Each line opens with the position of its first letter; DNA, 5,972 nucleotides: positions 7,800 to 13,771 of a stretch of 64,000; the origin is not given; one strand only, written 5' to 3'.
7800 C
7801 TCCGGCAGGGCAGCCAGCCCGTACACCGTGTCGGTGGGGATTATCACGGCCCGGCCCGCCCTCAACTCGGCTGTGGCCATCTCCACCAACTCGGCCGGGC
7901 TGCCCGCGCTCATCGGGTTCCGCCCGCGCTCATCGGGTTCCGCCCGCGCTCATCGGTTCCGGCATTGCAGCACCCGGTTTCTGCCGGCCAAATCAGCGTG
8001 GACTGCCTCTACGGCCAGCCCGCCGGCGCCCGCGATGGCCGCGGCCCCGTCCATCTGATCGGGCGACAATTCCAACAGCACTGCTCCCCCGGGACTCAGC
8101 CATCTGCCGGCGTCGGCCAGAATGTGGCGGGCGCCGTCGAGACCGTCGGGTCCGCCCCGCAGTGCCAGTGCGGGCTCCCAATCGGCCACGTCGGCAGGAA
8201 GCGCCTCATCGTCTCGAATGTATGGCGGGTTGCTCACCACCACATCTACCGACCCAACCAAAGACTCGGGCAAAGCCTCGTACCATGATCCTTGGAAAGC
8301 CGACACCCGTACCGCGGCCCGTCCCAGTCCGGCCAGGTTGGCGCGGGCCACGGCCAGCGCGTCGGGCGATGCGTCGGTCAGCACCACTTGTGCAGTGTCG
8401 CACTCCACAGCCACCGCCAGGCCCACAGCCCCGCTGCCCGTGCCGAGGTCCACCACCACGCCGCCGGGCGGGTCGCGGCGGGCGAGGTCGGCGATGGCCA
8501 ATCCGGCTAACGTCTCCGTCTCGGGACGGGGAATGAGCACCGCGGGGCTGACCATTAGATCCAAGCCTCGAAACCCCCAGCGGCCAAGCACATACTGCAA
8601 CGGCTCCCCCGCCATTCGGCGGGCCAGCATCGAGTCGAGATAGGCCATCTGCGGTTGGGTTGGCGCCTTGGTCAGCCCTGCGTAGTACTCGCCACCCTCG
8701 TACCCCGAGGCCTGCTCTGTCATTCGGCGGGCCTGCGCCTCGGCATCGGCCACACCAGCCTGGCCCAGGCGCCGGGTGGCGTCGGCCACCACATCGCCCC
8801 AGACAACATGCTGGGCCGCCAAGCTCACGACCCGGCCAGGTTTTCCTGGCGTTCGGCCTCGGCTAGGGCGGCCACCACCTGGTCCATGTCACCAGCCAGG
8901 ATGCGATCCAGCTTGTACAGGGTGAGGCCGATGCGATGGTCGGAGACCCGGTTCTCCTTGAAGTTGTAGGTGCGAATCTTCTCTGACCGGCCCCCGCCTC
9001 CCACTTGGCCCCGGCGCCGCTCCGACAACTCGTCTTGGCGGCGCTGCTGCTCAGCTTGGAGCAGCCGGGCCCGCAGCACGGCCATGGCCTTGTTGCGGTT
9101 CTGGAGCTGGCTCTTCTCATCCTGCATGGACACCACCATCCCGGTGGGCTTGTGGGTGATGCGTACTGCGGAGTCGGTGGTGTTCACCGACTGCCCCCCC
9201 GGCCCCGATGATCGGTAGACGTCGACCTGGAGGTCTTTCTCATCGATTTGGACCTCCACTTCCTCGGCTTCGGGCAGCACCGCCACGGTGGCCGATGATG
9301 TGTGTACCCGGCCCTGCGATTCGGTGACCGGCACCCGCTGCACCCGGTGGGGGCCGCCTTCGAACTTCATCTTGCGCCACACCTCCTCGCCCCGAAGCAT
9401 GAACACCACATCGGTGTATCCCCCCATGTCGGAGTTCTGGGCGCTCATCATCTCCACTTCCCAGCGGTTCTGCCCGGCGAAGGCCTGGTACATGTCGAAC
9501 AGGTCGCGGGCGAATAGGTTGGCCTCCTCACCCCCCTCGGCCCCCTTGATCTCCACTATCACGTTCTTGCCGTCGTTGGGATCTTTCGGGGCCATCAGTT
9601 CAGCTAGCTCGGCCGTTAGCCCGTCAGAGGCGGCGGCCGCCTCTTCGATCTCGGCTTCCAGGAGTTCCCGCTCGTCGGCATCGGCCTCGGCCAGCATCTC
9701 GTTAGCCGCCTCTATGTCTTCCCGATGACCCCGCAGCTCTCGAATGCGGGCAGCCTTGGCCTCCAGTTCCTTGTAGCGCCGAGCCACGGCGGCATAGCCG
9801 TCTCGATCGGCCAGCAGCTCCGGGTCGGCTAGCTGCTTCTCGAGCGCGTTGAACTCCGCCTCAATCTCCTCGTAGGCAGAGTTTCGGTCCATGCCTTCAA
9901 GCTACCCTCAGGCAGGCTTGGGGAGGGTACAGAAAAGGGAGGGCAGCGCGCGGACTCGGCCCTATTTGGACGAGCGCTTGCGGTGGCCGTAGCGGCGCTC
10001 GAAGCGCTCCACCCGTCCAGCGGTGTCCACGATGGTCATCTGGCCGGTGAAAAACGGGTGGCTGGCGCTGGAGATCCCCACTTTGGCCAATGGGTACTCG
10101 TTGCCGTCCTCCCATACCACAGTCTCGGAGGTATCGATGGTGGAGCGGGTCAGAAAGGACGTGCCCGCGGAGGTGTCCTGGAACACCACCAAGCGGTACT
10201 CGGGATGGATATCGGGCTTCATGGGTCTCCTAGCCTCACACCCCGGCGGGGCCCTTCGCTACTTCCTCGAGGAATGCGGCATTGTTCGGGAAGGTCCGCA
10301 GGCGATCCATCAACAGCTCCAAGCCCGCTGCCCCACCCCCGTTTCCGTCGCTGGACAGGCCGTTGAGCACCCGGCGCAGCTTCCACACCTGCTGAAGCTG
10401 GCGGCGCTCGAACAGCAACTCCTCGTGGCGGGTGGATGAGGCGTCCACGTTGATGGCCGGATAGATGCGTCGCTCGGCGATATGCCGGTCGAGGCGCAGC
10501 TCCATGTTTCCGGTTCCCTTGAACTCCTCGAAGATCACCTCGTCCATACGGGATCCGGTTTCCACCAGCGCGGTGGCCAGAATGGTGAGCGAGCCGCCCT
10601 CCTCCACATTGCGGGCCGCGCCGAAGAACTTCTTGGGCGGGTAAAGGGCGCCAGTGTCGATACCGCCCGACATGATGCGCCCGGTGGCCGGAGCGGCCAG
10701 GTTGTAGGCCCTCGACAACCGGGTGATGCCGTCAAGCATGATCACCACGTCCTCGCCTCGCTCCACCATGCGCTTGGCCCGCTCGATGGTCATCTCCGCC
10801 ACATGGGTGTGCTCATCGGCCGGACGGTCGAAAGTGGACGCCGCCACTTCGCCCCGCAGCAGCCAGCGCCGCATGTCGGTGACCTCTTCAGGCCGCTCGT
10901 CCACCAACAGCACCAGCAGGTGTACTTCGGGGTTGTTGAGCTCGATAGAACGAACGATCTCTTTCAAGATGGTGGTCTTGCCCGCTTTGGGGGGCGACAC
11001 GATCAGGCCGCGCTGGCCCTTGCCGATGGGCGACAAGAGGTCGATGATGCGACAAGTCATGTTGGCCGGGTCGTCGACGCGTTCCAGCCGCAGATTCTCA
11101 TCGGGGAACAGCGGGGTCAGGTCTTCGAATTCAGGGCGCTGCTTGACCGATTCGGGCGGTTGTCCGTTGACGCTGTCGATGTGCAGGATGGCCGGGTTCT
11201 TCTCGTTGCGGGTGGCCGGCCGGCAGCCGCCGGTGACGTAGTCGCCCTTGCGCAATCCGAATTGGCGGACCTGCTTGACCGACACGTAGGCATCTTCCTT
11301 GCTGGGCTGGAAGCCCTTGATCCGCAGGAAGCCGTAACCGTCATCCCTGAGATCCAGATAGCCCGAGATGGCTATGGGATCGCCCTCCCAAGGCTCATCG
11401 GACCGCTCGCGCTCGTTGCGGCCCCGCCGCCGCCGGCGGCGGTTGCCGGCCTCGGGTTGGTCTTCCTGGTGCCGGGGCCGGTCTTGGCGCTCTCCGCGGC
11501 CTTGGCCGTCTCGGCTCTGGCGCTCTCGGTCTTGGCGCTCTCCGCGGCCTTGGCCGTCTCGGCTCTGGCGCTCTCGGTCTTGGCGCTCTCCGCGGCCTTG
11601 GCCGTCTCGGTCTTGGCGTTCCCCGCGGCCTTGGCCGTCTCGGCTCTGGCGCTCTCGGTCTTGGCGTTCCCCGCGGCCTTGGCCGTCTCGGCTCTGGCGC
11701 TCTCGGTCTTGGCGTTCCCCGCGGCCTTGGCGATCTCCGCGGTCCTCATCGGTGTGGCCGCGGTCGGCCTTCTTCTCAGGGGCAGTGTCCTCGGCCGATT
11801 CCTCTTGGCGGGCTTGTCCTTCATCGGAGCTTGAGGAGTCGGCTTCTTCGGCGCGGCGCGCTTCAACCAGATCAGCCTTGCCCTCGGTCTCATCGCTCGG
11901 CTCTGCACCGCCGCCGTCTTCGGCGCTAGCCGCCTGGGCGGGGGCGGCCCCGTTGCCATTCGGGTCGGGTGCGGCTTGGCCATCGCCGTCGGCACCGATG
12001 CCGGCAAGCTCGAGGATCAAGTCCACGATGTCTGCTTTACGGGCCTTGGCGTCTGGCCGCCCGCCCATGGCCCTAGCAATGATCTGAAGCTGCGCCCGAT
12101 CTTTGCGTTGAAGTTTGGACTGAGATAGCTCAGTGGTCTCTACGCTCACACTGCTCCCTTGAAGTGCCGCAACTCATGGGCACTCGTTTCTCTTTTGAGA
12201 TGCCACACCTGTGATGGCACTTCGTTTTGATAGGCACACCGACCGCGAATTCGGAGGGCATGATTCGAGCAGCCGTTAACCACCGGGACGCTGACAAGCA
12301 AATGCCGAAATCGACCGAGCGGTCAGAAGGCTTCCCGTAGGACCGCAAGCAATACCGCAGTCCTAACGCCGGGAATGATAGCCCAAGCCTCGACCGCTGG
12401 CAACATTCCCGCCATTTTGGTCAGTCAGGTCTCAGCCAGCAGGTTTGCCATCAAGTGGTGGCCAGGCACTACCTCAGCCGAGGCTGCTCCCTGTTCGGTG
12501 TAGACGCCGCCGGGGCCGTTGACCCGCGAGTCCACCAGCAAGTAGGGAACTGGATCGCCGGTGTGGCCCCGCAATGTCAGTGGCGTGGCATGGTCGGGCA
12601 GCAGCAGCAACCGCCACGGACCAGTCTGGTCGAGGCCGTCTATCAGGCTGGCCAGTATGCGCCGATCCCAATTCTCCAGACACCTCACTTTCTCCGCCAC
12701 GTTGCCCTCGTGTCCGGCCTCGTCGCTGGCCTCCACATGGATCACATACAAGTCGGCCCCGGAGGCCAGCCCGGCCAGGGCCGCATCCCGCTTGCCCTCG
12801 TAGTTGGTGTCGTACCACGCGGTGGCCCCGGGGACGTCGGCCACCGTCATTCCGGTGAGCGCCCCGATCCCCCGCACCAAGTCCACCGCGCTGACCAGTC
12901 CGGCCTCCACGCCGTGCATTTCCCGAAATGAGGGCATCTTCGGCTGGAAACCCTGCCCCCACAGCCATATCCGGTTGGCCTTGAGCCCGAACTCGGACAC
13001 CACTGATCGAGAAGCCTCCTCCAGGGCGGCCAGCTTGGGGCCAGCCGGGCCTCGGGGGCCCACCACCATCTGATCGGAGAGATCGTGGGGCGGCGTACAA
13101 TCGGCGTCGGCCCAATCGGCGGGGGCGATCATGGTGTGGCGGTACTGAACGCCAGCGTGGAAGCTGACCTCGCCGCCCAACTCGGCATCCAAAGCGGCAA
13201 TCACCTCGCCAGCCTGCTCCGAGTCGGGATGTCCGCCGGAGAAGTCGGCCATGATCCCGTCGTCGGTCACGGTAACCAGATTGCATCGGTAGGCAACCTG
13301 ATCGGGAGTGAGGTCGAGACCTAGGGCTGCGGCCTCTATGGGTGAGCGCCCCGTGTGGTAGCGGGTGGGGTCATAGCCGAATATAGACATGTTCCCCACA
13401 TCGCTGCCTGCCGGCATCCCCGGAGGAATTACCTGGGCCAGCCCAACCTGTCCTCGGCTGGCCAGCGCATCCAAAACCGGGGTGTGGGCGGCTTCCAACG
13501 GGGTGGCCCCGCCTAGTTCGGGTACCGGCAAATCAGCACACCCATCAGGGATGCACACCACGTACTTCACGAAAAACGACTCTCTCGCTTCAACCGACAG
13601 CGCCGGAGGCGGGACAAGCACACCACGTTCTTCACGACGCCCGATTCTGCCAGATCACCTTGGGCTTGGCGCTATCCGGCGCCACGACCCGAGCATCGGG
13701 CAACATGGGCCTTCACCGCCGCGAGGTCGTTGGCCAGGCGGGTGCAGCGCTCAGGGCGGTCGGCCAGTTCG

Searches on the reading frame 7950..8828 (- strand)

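Call 87: search_protein_families(library=pfam, proteins=[window:7950-8828:-], max_evalue=0.0001)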
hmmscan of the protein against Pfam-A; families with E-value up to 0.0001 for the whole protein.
window:7950-8828:- (292 aa): 7 families
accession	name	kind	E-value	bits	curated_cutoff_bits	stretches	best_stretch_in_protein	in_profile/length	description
PF05175.20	MTS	-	4.6e-13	49.6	23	1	121-207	31-112/170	Methyltransferase small domain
PF17827.6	PrmC_N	-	1.9e-12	48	23.4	1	13-82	2-71/71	PrmC N-terminal domain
PF13649.12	Methyltransf_25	-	1.3e-09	39.1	27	1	125-201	1-73/97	Methyltransferase domain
PF13847.12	Methyltransf_31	-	4.7e-09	36.5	27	1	122-216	4-89/145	Methyltransferase domain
PF10294.15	Methyltransf_16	-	2.3e-07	31.2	21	1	124-198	49-125/174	Lysine methyltransferase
PF08242.18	Methyltransf_12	-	7.3e-07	30.3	30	1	126-200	1-72/98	Methyltransferase domain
PF03602.21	Cons_hypoth95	-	9.9e-07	29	24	1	116-207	36-127/182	Conserved hypothetical protein 95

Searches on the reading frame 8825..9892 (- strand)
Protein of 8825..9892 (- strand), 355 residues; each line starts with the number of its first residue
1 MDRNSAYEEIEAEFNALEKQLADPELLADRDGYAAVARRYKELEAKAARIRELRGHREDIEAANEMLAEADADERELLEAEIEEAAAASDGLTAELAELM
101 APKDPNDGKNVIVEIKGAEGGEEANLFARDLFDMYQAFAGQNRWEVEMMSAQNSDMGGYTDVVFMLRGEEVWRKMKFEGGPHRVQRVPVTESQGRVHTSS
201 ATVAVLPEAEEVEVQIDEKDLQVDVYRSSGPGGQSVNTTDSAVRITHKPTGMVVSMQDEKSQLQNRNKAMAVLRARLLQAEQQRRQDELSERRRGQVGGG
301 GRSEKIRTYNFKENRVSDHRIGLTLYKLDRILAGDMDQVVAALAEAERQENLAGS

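Call 87: search_protein_families(library=pfam, proteins=[window:8825-9892:-], max_evalue=0.0001)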
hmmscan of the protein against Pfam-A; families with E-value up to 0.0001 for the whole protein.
window:8825-9892:- (355 aa): 2 families
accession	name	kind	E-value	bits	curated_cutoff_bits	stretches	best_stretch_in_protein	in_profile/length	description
PF03462.23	PCRF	-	1.8e-63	214.3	24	1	10-203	1-194/194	PCRF domain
PF00472.26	RF-1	-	3e-41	140.4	35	1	210-320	1-116/116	RF-1 domain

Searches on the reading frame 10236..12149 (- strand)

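Call 88: search_protein_families(library=pfam, proteins=[window:10236-12149:-], max_evalue=0.0001)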
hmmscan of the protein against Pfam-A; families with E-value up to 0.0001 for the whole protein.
window:10236-12149:- (637 aa): 2 families
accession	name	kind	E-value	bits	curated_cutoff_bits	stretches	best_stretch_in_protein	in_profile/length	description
PF07497.18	Rho_RNA_bind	-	2.4e-25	88.6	27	1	262-333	2-73/73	Rho termination factor, RNA-binding domain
PF00006.31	ATP-synt_ab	-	4.2e-24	85.8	29.5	1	366-572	2-212/213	ATP synthase alpha/beta family, nucleotide-binding domain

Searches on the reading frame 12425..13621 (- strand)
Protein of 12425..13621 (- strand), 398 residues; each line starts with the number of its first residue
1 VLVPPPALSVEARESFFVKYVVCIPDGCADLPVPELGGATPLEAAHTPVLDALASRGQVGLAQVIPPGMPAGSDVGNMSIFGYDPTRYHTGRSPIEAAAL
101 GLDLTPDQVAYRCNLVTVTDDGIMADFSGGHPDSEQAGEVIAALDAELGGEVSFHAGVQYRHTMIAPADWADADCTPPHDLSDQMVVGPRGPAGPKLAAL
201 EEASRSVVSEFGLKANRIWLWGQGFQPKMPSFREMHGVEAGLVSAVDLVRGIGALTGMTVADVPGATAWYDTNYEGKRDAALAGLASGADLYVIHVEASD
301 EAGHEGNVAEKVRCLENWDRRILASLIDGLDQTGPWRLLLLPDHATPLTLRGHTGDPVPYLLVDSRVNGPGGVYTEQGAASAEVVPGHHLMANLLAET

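Call 6: search_protein_families(library=pfam, proteins=[window:12425-13621:-], max_evalue=0.1)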
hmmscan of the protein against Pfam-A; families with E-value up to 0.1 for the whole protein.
window:12425-13621:- (398 aa): 2 families
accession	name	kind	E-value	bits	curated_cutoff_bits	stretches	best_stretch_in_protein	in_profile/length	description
PF10143.14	PhosphMutase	-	1.4e-46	158.9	21.5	1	54-187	1-136/170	2,3-bisphosphoglycerate-independent phosphoglycerate mutase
PF01676.23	Metalloenzyme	-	6.3e-36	124.6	24.3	1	19-369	2-227/252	Metalloenzyme superfamily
